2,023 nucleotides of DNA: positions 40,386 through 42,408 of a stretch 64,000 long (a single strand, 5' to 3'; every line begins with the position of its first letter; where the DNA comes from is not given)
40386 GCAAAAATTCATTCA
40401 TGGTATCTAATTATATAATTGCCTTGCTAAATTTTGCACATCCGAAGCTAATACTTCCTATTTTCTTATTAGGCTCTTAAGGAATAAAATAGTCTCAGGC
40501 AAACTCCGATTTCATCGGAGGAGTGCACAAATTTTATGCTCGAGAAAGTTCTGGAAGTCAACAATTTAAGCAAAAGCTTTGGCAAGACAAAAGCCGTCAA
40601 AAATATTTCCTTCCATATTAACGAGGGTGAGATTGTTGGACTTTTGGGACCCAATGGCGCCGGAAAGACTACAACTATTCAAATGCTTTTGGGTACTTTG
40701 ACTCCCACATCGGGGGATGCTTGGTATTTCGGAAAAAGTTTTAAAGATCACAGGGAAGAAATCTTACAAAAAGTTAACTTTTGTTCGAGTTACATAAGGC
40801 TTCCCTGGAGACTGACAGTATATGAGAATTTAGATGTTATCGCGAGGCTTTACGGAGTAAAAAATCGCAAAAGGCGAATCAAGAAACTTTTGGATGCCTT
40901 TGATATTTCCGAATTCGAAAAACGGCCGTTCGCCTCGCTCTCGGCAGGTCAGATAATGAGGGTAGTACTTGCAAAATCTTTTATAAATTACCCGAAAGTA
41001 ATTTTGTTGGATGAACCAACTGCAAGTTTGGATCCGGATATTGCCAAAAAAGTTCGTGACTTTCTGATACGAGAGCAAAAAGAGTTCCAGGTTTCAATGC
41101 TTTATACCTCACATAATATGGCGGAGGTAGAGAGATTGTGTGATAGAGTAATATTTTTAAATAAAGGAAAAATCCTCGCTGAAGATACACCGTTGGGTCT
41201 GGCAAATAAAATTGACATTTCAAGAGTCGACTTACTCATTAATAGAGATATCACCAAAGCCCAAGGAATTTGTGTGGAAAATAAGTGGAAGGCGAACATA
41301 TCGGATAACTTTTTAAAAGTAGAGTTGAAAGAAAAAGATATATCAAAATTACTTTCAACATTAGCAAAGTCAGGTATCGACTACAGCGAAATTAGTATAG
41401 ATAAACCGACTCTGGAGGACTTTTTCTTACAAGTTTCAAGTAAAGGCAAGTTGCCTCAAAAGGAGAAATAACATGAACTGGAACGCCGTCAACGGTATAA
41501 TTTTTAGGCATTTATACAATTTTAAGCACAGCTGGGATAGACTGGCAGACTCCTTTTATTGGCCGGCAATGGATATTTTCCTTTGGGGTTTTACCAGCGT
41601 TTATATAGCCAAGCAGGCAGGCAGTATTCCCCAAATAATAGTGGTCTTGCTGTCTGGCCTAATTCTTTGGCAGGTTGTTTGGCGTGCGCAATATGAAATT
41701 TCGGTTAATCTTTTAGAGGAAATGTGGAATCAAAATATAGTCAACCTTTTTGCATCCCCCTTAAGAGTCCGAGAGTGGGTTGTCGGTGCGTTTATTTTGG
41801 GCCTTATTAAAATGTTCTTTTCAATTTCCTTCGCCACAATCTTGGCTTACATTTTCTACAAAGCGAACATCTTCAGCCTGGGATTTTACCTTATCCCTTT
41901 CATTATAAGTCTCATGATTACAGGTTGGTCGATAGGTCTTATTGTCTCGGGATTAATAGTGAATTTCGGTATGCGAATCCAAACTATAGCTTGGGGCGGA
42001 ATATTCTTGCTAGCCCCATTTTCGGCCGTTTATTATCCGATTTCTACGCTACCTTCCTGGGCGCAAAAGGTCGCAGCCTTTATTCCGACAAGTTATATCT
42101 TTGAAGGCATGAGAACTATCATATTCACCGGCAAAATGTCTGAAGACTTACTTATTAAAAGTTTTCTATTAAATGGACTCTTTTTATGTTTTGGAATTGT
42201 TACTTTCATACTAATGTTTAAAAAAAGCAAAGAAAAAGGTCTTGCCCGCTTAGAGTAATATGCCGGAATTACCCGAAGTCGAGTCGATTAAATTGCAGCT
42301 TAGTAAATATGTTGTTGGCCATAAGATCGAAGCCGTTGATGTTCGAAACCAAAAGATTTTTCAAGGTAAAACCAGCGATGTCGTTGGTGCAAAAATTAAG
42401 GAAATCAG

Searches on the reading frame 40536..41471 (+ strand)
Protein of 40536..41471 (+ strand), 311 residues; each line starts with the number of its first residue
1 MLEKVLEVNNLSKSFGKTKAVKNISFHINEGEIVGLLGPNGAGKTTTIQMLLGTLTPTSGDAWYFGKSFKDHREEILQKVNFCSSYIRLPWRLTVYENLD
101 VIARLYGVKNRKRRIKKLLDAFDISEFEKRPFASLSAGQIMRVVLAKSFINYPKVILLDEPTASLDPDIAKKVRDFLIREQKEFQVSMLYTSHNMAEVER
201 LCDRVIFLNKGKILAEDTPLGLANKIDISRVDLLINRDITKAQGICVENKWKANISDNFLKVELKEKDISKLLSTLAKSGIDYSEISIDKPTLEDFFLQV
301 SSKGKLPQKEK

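Call 9: search_protein_families(library=pfam, proteins=[window:40536-41471:+], max_evalue=0.01)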
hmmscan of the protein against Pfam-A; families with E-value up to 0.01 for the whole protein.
window:40536-41471:+ (311 aa): 8 families
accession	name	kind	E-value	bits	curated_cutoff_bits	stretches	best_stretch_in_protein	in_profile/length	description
PF00005.33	ABC_tran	-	1.2e-32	113.9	25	1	21-163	1-137/137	ABC transporter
PF13304.12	AAA_21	-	1.2e-09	39.1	27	1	152-198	258-303/304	AAA domain, putative AbiEii toxin, Type IV TA system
PF02463.25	SMC_N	-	0.00013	21.9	40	0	33-207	26-213/220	RecF/RecN/SMC N terminal domain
PF13401.12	AAA_22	-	0.00016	22.4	27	1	33-188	7-120/130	AAA domain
PF13732.12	DrrA1-3_C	-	0.0019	19.3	27.4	1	256-300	36-80/81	ATP-binding protein DrrA1-3-like, C-terminal domain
PF20720.3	nSTAND3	-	0.0023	18.1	27.2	1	16-56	2-42/155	Novel STAND NTPase 3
PF13476.12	AAA_23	-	0.0069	17.5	27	0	22-72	13-61/201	AAA domain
PF19993.5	DO-GTPase2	-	0.0084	16.2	27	0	33-67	2-36/226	Double-GTPase 2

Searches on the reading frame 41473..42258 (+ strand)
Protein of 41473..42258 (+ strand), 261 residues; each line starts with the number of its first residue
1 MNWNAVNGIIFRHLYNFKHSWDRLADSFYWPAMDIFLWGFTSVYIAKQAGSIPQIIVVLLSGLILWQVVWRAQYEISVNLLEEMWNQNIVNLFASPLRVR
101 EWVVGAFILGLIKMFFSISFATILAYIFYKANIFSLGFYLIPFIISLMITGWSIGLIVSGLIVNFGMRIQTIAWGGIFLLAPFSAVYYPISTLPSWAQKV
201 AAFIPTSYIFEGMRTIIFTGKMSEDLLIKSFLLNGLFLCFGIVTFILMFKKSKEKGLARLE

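Call 9: search_protein_families(library=pfam, proteins=[window:41473-42258:+], max_evalue=0.01)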
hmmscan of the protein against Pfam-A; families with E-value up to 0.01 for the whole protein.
window:41473-42258:+ (261 aa): 2 families
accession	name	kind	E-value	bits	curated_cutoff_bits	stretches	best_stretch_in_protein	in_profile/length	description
PF01061.29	ABC2_membrane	-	1.1e-09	38.5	26.9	1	27-218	20-211/211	ABC-2 type transporter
PF12698.13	ABC2_membrane_3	-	8.1e-08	32.2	31.6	1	74-247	178-344/347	ABC-2 family transporter protein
